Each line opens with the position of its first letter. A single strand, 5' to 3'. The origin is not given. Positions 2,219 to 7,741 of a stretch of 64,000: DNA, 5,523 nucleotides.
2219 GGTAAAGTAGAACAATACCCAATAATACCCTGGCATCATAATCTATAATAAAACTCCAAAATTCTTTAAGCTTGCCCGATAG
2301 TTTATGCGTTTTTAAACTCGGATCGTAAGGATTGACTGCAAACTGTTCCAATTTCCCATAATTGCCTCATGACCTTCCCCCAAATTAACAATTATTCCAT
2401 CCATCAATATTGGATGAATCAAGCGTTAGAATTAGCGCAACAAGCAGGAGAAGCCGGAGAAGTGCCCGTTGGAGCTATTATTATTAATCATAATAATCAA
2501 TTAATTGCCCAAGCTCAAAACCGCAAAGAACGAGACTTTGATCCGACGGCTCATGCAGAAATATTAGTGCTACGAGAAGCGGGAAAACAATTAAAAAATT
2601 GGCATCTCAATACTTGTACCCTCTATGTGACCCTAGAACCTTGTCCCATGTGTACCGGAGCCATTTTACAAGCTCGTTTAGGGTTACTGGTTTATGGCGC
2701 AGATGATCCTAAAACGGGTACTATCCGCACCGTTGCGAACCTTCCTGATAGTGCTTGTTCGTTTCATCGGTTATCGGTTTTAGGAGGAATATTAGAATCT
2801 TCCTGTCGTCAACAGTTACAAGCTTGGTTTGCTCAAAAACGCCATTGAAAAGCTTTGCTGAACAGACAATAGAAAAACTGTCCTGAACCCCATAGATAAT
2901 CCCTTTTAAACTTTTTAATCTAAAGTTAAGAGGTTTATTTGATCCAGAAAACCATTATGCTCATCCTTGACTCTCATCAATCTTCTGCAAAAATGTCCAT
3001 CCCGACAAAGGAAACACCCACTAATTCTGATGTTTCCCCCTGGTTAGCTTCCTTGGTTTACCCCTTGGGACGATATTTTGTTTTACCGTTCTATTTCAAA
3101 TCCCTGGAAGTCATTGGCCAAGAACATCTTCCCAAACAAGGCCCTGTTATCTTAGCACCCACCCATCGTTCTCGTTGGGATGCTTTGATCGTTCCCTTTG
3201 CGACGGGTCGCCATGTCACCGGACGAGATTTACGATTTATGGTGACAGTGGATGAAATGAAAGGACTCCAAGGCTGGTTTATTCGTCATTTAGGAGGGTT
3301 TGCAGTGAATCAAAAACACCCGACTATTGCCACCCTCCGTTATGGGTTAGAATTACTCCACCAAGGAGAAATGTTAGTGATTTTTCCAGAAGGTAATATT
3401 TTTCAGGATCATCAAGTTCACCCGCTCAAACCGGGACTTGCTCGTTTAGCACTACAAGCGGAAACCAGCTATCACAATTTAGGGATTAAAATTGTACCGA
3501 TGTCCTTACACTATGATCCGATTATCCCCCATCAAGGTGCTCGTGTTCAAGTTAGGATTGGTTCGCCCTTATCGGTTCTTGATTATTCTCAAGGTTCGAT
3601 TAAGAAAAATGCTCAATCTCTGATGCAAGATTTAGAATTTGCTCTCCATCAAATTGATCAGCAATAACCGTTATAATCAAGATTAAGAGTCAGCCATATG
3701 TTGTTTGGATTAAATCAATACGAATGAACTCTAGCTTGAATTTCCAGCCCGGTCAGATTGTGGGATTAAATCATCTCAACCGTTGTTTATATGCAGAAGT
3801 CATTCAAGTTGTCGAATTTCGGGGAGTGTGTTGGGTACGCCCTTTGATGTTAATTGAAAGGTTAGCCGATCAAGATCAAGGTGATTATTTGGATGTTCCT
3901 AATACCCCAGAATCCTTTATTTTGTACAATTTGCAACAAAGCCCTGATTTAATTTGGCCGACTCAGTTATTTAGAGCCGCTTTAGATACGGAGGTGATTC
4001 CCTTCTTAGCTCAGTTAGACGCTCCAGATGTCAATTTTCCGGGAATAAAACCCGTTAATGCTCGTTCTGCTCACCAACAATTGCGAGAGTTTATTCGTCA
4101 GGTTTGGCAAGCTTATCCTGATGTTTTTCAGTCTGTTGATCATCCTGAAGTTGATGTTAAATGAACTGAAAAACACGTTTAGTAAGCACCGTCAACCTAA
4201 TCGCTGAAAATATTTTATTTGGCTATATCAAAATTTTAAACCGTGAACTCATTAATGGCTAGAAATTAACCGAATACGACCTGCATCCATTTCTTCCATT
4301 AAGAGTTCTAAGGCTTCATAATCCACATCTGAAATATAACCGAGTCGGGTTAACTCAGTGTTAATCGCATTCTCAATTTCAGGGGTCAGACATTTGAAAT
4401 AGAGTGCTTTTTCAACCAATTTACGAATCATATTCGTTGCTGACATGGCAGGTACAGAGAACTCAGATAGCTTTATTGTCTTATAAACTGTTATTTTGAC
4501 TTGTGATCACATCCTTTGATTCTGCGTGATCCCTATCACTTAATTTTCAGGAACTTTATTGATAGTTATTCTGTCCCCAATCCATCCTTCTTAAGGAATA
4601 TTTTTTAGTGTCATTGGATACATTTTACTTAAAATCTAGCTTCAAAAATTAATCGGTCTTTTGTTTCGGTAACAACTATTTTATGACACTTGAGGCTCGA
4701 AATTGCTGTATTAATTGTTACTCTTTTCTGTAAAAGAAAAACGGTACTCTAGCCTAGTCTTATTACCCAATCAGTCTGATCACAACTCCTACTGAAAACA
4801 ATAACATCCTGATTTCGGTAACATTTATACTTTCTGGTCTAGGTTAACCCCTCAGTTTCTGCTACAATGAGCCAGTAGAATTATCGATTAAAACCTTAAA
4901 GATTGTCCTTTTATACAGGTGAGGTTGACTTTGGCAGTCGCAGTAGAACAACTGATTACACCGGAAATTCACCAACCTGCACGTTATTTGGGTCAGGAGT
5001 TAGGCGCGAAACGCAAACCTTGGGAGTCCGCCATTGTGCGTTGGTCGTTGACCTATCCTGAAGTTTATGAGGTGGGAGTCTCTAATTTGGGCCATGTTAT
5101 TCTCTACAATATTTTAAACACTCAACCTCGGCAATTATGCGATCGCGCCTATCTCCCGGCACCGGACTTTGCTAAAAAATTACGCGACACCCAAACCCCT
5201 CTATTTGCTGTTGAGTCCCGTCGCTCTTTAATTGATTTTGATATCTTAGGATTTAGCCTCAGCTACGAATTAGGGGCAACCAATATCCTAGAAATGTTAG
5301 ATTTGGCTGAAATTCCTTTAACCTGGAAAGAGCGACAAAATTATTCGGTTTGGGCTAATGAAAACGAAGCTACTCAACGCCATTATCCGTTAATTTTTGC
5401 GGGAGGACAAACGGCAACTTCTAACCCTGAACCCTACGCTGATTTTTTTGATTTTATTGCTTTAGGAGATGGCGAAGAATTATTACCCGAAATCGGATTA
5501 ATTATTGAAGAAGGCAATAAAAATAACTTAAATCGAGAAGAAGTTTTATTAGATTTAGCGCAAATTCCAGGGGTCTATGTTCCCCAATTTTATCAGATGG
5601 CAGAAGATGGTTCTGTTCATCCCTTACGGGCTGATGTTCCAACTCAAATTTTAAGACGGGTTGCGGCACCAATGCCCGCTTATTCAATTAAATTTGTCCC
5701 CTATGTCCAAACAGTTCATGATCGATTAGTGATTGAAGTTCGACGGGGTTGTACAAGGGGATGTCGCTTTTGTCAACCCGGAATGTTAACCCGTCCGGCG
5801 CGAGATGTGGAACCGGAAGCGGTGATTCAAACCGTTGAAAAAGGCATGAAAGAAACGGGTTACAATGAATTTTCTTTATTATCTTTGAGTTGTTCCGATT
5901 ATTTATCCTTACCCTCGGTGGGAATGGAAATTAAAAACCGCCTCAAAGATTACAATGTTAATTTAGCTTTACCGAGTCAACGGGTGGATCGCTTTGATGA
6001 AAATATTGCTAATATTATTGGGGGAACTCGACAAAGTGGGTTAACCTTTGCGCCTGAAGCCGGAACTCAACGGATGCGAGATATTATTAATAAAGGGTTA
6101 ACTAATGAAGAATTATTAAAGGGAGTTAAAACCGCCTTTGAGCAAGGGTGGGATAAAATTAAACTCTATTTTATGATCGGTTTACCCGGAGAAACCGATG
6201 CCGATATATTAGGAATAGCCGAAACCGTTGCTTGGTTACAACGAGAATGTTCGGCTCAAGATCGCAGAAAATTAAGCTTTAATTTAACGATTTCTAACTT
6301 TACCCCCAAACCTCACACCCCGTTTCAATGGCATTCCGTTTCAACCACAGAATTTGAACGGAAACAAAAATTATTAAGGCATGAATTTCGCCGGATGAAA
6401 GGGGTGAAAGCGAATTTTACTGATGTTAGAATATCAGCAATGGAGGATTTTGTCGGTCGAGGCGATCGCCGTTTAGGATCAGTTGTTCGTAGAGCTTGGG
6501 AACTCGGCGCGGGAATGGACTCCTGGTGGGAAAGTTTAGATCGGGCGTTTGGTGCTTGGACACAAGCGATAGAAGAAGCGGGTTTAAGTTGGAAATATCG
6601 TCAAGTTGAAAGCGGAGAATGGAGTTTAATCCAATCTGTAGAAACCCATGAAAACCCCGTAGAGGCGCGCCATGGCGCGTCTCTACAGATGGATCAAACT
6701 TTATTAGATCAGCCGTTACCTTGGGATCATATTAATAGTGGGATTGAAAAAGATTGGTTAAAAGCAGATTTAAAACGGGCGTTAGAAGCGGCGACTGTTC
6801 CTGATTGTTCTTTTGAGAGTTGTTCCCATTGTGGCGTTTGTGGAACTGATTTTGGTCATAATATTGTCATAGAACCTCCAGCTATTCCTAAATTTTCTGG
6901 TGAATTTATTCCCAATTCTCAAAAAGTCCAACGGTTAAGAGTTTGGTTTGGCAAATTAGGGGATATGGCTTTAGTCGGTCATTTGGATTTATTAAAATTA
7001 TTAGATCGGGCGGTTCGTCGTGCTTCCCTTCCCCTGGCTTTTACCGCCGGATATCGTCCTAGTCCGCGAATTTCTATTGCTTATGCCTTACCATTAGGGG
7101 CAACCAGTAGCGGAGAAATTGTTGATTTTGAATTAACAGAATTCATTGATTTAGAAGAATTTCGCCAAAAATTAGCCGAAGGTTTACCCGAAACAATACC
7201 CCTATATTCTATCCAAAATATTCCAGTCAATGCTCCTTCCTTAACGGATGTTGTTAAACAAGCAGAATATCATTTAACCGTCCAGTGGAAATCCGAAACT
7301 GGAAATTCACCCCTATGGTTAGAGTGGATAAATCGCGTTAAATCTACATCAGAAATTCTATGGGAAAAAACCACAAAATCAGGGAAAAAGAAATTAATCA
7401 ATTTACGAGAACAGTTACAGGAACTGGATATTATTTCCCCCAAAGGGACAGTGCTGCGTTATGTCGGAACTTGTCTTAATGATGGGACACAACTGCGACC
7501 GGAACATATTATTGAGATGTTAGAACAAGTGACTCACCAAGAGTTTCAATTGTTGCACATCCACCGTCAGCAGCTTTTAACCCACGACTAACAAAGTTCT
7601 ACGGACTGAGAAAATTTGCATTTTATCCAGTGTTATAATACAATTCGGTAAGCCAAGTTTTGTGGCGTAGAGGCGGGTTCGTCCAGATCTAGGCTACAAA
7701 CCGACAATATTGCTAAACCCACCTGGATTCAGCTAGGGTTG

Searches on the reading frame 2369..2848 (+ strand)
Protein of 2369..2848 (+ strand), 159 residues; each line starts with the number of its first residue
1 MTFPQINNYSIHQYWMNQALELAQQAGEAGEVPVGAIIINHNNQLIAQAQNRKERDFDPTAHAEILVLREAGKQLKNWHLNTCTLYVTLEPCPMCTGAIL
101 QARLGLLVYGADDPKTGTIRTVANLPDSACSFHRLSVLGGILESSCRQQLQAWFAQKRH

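Call 63: search_protein_families(library=pfam, proteins=[window:2369-2848:+], max_evalue=0.00001)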
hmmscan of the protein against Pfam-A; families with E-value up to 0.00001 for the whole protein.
window:2369-2848:+ (159 aa): 2 families
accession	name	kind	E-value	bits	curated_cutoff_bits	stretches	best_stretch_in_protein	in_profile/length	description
PF14437.12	MafB19-deam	-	2.2e-36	125.3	27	1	12-156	3-140/142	MafB19-like deaminase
PF00383.29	dCMP_cyt_deam_1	-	1.8e-29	102.1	25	1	11-110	3-101/102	Cytidine and deoxycytidylate deaminase zinc-binding region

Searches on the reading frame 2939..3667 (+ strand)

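Call 63: search_protein_families(library=pfam, proteins=[window:2939-3667:+], max_evalue=0.00001)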
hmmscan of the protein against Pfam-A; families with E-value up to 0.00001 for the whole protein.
window:2939-3667:+ (242 aa): 1 family
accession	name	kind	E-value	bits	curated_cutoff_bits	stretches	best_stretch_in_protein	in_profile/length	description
PF01553.26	Acyltransferase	-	3.4e-25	88.8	23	1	56-190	2-131/132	Acyltransferase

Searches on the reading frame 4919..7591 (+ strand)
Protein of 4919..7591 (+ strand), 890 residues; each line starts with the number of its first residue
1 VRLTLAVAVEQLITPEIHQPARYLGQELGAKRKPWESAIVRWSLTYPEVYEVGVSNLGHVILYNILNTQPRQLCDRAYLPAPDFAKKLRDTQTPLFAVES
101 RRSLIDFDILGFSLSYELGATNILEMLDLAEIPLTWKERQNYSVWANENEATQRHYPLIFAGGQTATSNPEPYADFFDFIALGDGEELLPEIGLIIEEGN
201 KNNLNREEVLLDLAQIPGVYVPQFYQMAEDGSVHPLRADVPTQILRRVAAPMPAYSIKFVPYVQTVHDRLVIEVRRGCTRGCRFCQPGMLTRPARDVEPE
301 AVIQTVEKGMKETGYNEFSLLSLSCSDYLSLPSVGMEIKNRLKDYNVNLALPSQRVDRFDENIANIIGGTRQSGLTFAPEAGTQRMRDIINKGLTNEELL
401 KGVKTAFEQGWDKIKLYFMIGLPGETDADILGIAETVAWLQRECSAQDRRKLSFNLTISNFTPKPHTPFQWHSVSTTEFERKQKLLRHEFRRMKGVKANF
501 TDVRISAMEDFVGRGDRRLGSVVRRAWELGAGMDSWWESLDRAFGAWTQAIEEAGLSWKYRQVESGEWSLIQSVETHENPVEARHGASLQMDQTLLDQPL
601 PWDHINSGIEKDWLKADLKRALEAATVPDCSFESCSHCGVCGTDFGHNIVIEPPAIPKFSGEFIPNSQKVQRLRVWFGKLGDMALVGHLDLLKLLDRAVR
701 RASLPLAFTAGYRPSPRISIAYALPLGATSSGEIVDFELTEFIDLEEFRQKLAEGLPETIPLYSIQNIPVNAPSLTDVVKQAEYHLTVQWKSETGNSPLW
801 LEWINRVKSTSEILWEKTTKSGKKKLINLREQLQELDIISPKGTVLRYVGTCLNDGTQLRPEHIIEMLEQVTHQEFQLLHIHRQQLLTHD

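Call 63: search_protein_families(library=pfam, proteins=[window:4919-7591:+], max_evalue=0.00001)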
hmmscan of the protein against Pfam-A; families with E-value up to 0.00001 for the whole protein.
window:4919-7591:+ (890 aa): 3 families
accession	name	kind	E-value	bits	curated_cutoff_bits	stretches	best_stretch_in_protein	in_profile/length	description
PF10105.14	DUF2344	-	1.2e-51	175.5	23.8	1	672-861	1-176/176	Uncharacterized protein conserved in bacteria (DUF2344)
PF19864.5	Radical_SAM_N2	-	1.2e-50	171.3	29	1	58-222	1-151/151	Radical SAM proteins, N-terminal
PF04055.27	Radical_SAM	-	5.9e-19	69.3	29.5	1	273-436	2-165/166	Radical SAM superfamily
